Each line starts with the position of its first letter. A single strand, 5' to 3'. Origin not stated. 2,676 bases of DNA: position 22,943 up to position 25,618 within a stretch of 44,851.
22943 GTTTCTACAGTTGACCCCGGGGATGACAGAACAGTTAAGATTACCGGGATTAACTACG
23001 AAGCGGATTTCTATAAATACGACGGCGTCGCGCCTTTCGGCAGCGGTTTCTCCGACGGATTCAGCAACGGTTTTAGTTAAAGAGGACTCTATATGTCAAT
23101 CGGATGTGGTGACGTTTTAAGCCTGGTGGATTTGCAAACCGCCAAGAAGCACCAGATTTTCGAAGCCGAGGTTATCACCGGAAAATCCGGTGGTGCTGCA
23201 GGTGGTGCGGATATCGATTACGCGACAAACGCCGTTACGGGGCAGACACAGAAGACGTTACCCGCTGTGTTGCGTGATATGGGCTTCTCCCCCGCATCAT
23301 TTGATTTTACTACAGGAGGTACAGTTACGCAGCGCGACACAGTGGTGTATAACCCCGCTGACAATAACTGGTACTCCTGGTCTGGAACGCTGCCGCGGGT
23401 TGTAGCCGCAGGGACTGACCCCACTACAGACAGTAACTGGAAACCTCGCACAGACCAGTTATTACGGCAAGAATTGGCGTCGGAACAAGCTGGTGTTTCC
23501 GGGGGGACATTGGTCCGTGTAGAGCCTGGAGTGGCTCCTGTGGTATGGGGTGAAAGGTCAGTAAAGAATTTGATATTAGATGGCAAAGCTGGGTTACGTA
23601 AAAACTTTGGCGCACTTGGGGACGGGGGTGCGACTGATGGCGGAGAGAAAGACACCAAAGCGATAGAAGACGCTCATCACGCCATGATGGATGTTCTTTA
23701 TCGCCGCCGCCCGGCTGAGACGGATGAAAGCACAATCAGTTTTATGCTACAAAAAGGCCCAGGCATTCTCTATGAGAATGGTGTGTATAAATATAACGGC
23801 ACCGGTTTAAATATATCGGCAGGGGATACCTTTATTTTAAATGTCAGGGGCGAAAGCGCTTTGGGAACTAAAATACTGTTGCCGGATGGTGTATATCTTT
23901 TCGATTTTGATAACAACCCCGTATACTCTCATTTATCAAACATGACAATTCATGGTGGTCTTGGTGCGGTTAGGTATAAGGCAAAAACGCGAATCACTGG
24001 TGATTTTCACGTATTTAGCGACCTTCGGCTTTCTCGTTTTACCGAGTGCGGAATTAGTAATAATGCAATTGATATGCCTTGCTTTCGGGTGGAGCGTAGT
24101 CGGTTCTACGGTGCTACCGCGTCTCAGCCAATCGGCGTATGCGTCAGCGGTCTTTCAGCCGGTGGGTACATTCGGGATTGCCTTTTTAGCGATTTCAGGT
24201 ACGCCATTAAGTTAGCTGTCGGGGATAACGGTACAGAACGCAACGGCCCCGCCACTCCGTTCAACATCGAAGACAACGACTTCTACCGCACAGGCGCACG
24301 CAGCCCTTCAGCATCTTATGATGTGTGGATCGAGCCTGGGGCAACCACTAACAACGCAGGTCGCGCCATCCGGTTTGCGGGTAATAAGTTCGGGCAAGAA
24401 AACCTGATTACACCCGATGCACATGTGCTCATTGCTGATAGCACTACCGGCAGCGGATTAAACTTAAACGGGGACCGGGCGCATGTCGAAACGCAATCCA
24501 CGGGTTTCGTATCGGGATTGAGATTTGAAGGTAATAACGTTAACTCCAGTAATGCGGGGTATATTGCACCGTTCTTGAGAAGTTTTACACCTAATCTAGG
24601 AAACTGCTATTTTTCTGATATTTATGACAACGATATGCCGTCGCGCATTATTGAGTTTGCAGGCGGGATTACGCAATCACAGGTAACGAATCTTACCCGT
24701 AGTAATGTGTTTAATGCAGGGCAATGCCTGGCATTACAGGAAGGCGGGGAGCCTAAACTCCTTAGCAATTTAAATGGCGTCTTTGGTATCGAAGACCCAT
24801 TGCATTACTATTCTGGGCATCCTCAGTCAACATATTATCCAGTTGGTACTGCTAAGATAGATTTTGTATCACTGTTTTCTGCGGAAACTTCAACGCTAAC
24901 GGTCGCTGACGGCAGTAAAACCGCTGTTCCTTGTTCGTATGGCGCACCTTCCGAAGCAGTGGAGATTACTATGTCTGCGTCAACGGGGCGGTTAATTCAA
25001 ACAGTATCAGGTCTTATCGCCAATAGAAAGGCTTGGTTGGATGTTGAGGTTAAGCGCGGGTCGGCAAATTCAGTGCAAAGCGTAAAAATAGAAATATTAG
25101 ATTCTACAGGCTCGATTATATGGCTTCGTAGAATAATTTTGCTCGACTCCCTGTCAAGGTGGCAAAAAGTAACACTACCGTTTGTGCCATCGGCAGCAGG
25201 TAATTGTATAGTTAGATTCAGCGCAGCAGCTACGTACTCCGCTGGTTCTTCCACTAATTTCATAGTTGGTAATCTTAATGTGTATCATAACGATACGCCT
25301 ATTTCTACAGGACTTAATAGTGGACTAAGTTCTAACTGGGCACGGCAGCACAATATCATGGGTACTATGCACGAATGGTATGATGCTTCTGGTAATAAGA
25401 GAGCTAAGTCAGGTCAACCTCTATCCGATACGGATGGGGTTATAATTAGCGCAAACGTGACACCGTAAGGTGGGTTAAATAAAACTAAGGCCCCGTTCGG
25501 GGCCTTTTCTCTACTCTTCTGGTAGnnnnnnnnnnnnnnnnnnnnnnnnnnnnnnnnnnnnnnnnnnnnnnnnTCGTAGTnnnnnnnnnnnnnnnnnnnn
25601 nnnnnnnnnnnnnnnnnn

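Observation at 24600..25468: Compositionally distinct C-terminal portion of the tailspike suggests a swapped receptor-binding domain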

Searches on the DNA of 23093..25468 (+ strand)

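Call 4: search_dna_similar(query=window:23093-25468:+, collection=phages, mode=near, max_rows=40)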
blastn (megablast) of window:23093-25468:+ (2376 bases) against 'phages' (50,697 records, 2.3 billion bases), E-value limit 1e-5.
Records with a match: 119; places in all: 121; records where one place covers at least 80% of the query: 1.
Best place of each record, by identity: 90-95% 9; 80-90% 54; 60-80% 56.
By first word of the organism name: Salmonella 87; Escherichia 27; Kagunavirus 4; Acinetobacter 1.
By host as written in the record: Escherichia coli 14; Salmonella enterica subsp. enterica serovar Enteritidis 12; Salmonella sp. 12; Salmonella enterica subsp. enterica serovar Typhimurium 11; Salmonella enterica 11; - 7; Salmonella enterica subsp. enterica serovar Enteritidis ST11 5; Salmonella enterica subsp. enterica 4; and 28 more.
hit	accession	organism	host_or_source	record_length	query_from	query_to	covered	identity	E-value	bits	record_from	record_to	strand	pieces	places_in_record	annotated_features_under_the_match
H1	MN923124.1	Acinetobacter phage LAPP1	Acinetobacter pittii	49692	253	2375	89%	85.0%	0e+0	2141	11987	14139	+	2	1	putative prophage endo-N-neuraminidase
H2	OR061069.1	Escherichia phage M01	Escherichia sp.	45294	1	284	12%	79.5%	8e-48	198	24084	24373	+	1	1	tailspike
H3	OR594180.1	Escherichia phage vB_EcoM_SHAK7693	Escherichia sp.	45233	1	235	10%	85.6%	1e-61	244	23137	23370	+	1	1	tail fiber protein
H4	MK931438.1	Escherichia phage Schulenburg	Escherichia coli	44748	1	235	10%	84.7%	2e-58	233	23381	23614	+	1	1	tail spike protein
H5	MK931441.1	Escherichia phage Snoke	Escherichia coli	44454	1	235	10%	84.7%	2e-58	233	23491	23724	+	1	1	tail fiber protein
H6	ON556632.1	Escherichia phage hz69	Escherichia coli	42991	1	235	10%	81.4%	5e-45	189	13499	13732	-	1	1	tailspike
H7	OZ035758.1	Kagunavirus LF7074P1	-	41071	1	186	8%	90.9%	2e-63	250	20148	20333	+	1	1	record has no annotation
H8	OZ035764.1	Kagunavirus 536P11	-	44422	1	186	8%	90.4%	1e-61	244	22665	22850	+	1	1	record has no annotation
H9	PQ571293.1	Escherichia phage EM1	Escherichia marmotae SB1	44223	1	198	8%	84.5%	3e-47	196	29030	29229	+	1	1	tail spike protein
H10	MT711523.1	Escherichia phage vB_EcoS_fFiEco02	Escherichia coli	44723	1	185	8%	90.3%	4e-61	243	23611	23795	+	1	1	tailspike protein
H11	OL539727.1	Escherichia virus fEg-Eco19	Escherichia coli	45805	1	185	8%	90.3%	4e-61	243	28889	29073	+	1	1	tailspike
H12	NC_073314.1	Escherichia virus fEg-Eco19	Escherichia coli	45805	1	185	8%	90.3%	4e-61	243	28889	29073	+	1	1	tailspike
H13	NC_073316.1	Escherichia phage vB_EcoS_fFiEco02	Escherichia coli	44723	1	185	8%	90.3%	4e-61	243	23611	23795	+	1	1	tailspike protein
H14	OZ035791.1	Kagunavirus LF7074P3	-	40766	1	186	8%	89.2%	2e-58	233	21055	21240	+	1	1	record has no annotation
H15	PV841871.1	Escherichia phage Ivi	Escherichia coli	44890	1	186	8%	89.2%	2e-58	233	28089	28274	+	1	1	putative tail spike protein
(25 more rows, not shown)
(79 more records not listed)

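Call 5: get_annotated_region(hit=H1, flank=6000)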
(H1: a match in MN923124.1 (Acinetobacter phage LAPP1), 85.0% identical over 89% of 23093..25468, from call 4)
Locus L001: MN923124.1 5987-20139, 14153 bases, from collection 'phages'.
description: Acinetobacter phage LAPP1, complete genome.
organism: Acinetobacter phage LAPP1 (NCBI taxid 2692422)
taxonomy: Viruses
host: Acinetobacter pittii; source: pond; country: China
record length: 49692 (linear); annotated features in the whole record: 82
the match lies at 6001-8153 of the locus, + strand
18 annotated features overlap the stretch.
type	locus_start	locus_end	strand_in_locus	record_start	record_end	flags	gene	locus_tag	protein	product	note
CDS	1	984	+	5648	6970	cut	-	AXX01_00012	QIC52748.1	hypothetical protein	-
CDS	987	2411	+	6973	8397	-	-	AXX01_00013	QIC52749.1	lytic transglycosylase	-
CDS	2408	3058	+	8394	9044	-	-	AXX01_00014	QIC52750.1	hypothetical protein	-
CDS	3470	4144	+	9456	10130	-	-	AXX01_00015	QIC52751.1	putative baseplate protein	-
CDS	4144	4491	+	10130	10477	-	-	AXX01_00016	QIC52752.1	hypothetical protein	-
CDS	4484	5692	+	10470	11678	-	-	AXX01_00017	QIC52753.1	baseplate protein J-like protein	-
CDS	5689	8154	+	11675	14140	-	-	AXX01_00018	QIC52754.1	putative prophage endo-N-neuraminidase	-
CDS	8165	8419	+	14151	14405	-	-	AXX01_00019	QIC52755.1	hypothetical protein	-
CDS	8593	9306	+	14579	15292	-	-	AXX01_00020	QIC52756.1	hypothetical protein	-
CDS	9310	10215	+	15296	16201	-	-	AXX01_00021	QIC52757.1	hypothetical protein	-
CDS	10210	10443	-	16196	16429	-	-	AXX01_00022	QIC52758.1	hypothetical protein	-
CDS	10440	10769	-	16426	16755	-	-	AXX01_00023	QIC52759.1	hypothetical protein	-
CDS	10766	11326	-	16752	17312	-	-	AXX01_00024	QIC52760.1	putative lysozyme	-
CDS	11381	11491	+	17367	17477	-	-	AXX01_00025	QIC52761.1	hypothetical protein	-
CDS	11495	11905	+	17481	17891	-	-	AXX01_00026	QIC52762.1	hypothetical protein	-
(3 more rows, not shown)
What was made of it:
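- Closest known: 'Acinetobacter phage LAPP1' gp18. Different: The N-terminal anchor is different, and the gene follows a baseplate-J-like gene (call 5).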

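Call 13: search_dna_similar(query=window:23093-25468:+, collection=ecoli_genomes, mode=near, max_rows=25)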
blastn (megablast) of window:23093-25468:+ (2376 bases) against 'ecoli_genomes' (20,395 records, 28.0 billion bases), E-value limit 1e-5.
No match.
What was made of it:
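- Tried and rejected: Megablast of the gene against 5,426 complete E. coli genomes gave no match (call 13), so there is no E. coli prophage source at >=85% identity.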

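Call 58: get_annotated_region(hit=H2, flank=2500)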
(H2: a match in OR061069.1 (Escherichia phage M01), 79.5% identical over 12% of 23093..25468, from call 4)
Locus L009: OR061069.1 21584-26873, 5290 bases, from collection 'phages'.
description: Escherichia phage M01, partial genome.
organism: Escherichia phage M01 (NCBI taxid 3054915)
taxonomy: Viruses; Duplodnaviria; Heunggongvirae; Uroviricota; Caudoviricetes; Guernseyvirinae
host: Escherichia sp.; source: -; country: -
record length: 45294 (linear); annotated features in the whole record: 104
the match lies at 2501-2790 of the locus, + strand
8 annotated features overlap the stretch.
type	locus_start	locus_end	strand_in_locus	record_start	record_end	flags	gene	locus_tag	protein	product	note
CDS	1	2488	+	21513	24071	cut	-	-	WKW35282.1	hypothetical protein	-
CDS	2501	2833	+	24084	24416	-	-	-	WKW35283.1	tailspike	-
CDS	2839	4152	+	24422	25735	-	-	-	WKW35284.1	hypothetical protein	-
CDS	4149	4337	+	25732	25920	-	-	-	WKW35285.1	hypothetical protein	-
CDS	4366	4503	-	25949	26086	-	-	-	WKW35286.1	hypothetical protein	-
CDS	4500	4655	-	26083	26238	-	-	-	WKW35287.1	hypothetical protein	-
CDS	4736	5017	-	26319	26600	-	-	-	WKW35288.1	hypothetical protein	-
CDS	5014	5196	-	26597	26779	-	-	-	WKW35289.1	DNA helicase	-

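Call 59: get_annotated_region(hit=H3, flank=2500)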
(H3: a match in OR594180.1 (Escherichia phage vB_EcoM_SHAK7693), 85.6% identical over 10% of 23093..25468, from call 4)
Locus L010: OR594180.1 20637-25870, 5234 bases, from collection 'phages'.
description: Escherichia phage vB_EcoM_SHAK7693, complete genome.
organism: Escherichia phage vB_EcoM_SHAK7693 (NCBI taxid 3093953)
taxonomy: Viruses; Duplodnaviria; Heunggongvirae; Uroviricota; Caudoviricetes; Autographiviridae; Studiervirinae; Kayfunavirus
host: Escherichia sp.; source: Luggage Point Wastewater Treatment Plant; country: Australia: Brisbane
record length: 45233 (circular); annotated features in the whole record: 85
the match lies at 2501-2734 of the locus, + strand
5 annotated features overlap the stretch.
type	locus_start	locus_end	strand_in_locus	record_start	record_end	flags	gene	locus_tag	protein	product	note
CDS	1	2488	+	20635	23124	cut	-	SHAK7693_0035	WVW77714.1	tail protein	tail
CDS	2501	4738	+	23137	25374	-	-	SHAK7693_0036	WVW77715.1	tail fiber protein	tail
CDS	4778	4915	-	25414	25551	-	-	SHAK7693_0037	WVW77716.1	hypothetical protein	-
CDS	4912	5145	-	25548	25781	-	-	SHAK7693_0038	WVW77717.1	hypothetical protein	-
CDS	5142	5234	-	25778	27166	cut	-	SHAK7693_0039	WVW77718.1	DNA helicase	RNA and nucleotide metabolism|DNA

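Call 60: get_annotated_region(hit=H7, flank=2500)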
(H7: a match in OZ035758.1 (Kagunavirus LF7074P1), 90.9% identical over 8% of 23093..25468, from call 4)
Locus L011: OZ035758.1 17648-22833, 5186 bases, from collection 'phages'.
description: Kagunavirus LF7074P1 genome assembly, chromosome: 1.
organism: Kagunavirus LF7074P1 (NCBI taxid 3108116)
taxonomy: Viruses; Duplodnaviria; Heunggongvirae; Uroviricota; Caudoviricetes; Guernseyvirinae; Kagunavirus
host: -; source: -; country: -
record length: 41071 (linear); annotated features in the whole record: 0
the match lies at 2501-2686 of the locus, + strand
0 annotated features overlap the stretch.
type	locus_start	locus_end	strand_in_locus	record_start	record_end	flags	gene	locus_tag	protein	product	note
